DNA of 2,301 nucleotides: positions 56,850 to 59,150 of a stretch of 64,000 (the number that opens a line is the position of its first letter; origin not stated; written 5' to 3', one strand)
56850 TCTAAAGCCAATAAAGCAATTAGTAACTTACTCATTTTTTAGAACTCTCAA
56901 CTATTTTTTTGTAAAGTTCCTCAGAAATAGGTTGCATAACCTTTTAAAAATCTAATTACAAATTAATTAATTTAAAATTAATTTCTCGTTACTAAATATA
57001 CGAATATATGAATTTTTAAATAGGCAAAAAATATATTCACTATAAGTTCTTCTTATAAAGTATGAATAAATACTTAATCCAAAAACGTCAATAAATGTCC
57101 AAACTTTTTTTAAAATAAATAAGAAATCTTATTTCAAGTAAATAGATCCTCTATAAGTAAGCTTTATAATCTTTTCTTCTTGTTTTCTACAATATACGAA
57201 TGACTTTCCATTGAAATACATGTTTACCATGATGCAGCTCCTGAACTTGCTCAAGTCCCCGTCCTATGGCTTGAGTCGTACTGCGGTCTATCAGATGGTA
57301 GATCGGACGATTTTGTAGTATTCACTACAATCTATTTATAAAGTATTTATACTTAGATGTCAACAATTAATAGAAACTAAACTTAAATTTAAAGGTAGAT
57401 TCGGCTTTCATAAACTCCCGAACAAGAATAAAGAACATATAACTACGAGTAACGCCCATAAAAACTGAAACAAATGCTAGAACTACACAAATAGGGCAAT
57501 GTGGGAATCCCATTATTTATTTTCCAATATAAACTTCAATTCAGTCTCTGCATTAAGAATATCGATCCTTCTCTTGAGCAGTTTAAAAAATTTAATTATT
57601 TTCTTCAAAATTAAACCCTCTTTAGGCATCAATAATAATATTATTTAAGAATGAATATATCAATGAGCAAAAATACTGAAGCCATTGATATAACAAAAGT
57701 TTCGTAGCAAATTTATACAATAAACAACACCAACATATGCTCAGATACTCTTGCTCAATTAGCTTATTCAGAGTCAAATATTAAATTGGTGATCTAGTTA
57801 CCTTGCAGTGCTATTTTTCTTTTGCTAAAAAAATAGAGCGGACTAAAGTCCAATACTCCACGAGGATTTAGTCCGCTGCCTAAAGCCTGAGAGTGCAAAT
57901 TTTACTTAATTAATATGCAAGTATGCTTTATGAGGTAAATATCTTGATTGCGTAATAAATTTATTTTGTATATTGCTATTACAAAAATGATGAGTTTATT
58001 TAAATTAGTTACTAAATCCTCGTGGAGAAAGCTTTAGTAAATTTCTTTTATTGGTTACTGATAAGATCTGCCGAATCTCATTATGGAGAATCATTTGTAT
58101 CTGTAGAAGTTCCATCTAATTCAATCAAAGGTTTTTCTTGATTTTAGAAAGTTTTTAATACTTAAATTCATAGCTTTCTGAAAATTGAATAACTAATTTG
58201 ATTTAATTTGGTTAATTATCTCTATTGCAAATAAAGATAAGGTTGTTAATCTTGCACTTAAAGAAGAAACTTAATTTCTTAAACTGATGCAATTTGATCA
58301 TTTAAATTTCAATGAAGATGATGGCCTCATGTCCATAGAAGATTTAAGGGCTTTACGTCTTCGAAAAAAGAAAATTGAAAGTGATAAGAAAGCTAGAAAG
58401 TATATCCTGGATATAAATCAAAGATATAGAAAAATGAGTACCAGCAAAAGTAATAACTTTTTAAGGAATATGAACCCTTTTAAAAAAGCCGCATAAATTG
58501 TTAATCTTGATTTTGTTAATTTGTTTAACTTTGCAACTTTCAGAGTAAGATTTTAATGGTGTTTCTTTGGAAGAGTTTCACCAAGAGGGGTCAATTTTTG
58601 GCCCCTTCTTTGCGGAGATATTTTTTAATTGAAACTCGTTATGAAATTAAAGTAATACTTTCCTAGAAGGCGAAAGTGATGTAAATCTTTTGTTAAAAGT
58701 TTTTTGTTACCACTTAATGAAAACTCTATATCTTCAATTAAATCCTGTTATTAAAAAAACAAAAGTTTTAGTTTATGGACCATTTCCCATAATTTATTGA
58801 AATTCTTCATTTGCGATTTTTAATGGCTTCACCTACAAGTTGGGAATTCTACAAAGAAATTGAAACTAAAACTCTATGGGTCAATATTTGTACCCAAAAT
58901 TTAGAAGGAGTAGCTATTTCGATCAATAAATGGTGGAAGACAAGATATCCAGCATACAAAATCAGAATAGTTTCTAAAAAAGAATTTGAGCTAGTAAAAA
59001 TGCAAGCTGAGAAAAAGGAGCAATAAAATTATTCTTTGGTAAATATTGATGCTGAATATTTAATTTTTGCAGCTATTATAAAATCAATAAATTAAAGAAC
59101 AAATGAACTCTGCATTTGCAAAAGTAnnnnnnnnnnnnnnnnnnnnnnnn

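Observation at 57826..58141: Divergent sRNA carries an exact copy of a microprotein's start-codon hairpin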

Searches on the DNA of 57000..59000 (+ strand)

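Call 5: search_rna_families(source=window, start=57000, end=59000, threshold=evalue, max_evalue=10, show_alignments=3)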
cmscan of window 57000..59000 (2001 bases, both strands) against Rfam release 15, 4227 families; matches with E-value up to 10: 7.
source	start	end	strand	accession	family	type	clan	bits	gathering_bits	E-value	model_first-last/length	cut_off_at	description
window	57250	57312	-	RF01704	Glutamine-II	Cis-reg; riboswitch;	-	58.4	33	4.6e-13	1-60/60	no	Glutamine-II riboswitch aptamer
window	57827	57970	+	RF02363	Yfr11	Gene; sRNA;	-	21.7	44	1.8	1-144/144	no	Cyanobacterial functional RNA 11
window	58285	58401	+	RF01871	MALAT1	Gene; lncRNA;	-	21.6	70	6.9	1-95/95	no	Metastasis associated lung adenocarcinoma transcript 1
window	58670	58739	+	RF00529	snoMe28S-Am2589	Gene; snRNA; snoRNA; CD-box;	-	20.3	37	6.4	1-109/109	no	Small nucleolar RNA Me28S-Am2589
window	57547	57612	-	RF01211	SNORD124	Gene; snRNA; snoRNA; CD-box;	-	17.8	40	7.8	1-104/104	no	Small nucleolar RNA SNORD124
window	58132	58175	-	RF02098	DGCR5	Gene; lncRNA;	-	16.9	50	5.3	1-49/49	no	DiGeorge syndrome critical region gene 5 conserved region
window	57703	57821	-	RF00117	C0719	Gene; sRNA;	-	13.6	50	2.1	1-222/222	no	C0719 RNA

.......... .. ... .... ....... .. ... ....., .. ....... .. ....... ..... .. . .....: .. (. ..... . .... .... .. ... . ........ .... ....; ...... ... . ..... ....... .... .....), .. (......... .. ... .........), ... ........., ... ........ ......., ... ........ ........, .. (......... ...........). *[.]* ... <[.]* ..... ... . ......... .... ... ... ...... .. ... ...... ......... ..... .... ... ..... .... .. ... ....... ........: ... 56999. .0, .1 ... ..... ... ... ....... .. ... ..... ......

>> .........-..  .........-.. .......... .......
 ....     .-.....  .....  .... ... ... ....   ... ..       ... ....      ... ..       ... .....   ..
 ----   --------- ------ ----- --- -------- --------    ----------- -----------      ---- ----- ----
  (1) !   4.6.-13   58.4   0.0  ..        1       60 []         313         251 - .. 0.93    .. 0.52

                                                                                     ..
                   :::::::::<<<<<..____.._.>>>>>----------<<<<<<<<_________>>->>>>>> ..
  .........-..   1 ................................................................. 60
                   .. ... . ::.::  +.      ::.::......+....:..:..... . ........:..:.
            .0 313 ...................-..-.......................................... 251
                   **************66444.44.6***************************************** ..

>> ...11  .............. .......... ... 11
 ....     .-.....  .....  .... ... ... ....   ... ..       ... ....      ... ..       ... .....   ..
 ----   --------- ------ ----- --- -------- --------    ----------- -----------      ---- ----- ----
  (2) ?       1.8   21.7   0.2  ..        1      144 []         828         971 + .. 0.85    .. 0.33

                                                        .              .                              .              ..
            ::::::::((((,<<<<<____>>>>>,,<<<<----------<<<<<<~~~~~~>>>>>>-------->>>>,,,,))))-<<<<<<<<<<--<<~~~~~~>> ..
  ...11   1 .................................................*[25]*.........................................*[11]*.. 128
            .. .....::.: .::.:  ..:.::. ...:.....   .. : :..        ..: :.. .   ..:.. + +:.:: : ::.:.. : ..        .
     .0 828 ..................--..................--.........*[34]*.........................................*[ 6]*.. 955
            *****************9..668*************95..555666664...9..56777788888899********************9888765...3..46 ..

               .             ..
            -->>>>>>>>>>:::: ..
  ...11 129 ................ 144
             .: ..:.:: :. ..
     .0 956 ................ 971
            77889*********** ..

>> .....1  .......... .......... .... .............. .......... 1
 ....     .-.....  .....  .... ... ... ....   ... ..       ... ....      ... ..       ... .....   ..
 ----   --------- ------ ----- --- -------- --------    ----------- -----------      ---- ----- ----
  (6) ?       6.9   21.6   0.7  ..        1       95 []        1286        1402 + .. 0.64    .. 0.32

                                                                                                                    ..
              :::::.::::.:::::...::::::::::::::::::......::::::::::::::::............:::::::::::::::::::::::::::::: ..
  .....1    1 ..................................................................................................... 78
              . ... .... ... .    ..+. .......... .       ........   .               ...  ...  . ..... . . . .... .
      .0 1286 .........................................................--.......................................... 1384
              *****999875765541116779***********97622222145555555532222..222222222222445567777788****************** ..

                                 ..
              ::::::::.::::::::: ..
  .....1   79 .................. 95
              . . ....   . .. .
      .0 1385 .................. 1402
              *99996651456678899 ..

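Call 51: search_dna_similar(query=window:57790-57890:+, collection=phages, mode=distant, max_evalue=0.01)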
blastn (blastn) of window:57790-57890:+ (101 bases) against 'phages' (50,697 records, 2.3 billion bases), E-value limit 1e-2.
No match.

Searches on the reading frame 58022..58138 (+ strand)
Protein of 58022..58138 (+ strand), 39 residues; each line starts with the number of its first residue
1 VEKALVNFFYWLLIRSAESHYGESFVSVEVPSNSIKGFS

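Call 44: search_protein_families(library=pfam, proteins=[window:58022-58138:+], max_evalue=1)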
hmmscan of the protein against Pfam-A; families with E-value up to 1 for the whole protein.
seq(39 aa): 0 families

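Call 45: search_protein_families(library=ncbifam, proteins=[window:58022-58138:+], max_evalue=1)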
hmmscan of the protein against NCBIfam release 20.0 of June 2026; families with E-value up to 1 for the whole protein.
seq(39 aa): 0 families

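Call 52: search_dna_similar(query=window:58022-58138:+, collection=phages, mode=protein, max_evalue=1)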
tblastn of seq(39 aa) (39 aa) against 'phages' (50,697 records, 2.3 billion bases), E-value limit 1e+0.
No match.
